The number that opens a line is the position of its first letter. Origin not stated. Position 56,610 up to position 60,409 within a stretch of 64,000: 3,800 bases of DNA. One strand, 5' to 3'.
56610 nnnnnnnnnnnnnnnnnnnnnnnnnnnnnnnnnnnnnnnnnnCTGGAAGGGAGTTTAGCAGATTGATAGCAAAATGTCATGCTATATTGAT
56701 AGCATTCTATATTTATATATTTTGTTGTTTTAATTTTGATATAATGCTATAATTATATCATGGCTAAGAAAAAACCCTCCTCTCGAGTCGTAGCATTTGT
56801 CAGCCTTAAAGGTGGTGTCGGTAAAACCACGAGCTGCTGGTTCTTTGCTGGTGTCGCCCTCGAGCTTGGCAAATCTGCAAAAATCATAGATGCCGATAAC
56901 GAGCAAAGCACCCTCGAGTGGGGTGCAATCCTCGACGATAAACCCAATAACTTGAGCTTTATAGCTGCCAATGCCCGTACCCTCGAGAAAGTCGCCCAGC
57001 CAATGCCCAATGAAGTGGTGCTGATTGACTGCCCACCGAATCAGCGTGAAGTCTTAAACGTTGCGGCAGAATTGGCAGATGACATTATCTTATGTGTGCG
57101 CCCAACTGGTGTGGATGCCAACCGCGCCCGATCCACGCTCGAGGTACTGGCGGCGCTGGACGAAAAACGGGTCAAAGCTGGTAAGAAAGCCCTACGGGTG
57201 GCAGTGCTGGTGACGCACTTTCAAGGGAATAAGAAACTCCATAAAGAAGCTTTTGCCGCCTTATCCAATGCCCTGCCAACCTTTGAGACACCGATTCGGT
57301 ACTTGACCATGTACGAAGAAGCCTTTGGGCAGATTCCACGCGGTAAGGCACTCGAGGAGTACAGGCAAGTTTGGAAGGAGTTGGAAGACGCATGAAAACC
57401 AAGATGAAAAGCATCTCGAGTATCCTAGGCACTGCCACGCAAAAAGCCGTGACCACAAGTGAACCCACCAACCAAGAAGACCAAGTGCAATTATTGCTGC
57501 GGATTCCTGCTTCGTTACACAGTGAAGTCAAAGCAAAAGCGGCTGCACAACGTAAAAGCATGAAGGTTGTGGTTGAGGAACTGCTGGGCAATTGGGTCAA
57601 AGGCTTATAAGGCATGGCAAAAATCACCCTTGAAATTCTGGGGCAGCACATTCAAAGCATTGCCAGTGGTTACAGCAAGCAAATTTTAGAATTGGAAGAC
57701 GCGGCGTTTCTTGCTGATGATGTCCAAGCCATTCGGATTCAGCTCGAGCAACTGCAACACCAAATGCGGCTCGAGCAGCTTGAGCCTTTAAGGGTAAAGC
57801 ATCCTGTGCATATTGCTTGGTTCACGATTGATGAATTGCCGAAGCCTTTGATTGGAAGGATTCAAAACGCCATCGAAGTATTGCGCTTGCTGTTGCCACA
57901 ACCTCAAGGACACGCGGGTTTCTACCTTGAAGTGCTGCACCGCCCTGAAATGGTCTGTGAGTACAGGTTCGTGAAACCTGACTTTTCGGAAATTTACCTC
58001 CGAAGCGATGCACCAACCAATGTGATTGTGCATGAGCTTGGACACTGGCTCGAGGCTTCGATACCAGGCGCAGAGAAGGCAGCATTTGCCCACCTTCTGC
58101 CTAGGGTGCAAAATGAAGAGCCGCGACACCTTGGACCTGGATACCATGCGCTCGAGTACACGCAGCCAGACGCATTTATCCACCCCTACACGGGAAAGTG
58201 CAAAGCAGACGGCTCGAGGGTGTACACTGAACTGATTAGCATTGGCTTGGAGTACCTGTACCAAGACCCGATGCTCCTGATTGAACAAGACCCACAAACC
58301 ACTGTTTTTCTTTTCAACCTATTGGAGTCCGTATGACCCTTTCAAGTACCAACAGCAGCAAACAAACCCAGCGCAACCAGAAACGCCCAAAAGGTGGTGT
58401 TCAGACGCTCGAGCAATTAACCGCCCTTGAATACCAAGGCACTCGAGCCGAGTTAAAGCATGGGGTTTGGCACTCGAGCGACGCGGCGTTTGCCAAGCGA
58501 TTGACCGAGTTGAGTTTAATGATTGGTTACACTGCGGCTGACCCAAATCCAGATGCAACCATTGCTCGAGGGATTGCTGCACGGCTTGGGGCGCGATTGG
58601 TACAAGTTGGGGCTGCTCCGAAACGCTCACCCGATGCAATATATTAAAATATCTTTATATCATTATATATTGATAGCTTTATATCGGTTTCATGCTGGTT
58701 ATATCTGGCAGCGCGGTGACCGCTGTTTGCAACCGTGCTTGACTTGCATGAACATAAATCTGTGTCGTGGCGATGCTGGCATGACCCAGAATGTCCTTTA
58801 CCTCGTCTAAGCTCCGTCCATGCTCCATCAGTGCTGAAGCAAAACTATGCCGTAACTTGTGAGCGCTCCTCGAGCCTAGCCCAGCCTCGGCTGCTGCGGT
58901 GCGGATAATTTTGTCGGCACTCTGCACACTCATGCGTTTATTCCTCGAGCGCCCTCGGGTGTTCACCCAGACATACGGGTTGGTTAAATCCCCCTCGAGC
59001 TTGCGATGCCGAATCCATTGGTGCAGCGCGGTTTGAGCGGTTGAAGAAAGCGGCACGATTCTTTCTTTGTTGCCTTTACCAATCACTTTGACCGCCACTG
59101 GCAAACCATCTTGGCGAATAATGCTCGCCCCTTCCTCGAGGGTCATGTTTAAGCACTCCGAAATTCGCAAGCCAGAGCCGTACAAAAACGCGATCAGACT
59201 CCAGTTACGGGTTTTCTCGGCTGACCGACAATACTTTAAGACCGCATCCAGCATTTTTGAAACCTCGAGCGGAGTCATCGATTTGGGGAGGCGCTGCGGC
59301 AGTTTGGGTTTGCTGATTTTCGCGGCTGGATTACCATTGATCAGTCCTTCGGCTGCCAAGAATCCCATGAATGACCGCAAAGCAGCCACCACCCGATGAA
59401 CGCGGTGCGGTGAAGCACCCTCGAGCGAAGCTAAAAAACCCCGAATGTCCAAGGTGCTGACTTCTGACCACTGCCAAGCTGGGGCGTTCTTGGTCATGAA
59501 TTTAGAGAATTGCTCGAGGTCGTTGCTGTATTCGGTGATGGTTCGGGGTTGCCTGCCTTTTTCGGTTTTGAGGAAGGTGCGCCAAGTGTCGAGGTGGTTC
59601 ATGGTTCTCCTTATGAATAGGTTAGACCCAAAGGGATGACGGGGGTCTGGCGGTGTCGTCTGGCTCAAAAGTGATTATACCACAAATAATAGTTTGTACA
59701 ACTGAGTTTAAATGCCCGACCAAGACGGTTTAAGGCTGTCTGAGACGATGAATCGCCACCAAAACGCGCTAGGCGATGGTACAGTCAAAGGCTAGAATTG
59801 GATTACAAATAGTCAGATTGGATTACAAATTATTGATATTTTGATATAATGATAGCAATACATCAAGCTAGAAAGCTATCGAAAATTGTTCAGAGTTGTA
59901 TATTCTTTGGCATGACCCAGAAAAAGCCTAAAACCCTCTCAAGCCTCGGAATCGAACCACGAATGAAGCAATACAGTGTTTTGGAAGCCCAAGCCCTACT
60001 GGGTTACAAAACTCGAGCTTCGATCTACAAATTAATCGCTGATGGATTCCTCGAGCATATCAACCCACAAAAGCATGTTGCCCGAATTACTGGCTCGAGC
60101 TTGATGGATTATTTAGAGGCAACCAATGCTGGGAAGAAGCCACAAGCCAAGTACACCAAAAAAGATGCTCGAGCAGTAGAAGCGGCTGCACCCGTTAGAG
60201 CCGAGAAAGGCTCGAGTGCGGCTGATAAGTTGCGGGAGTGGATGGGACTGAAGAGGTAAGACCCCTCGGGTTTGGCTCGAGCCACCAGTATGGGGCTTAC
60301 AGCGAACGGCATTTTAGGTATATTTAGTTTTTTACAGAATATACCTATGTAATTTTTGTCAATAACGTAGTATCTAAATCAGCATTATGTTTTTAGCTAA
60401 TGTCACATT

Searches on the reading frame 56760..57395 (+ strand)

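Call 25: search_protein_families(library=pfam, proteins=[window:56760-57395:+])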
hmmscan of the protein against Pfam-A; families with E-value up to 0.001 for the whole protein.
window:56760-57395:+ (211 aa): 4 families
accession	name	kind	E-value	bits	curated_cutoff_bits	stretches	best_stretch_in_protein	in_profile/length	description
PF01656.29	CbiA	-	2.6e-09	37.5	25.4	1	11-183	1-113/125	CobQ/CobB/MinD/ParA nucleotide binding domain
PF13614.12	AAA_31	-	4.6e-09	36.9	27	1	9-77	2-71/177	AAA domain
PF07015.17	VirC1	-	1.5e-05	24.9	24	1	10-182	3-179/231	VirC1 protein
PF09140.17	MipZ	-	3.4e-05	23.7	20.7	0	10-52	2-44/262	ATPase MipZ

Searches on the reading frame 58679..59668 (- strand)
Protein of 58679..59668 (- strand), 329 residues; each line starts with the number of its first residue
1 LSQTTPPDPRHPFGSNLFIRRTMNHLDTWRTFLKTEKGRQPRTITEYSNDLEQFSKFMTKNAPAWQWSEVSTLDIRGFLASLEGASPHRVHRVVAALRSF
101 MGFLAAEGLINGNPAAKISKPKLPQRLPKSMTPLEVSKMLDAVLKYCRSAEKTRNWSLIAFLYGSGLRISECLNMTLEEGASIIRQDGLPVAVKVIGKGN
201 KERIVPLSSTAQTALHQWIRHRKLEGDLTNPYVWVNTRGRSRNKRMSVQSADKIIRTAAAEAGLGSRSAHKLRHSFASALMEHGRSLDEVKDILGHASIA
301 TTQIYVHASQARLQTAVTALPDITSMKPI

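Call 25: search_protein_families(library=pfam, proteins=[window:58679-59668:-])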
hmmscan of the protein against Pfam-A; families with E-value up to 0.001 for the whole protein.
window:58679-59668:- (329 aa): 3 families
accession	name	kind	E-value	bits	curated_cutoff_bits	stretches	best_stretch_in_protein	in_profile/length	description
PF00589.27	Phage_integrase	-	1.3e-36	126.5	27.1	1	130-310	2-170/172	Phage integrase family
PF02899.23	Phage_int_SAM_1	-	3.8e-11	43.5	22.3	1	27-108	2-83/83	Phage integrase, N-terminal SAM-like domain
PF13495.12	Phage_int_SAM_4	-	0.00036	21.3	27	0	28-100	4-74/85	Phage integrase, N-terminal SAM-like domain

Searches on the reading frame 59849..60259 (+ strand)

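Call 25: search_protein_families(library=pfam, proteins=[window:59849-60259:+])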
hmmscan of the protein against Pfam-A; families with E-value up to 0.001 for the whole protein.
window:59849-60259:+ (136 aa): 1 family
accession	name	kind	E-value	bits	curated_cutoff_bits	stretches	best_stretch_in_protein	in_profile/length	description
PF12728.13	HTH_17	-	6.1e-05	23.6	27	1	42-91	2-49/51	Helix-turn-helix domain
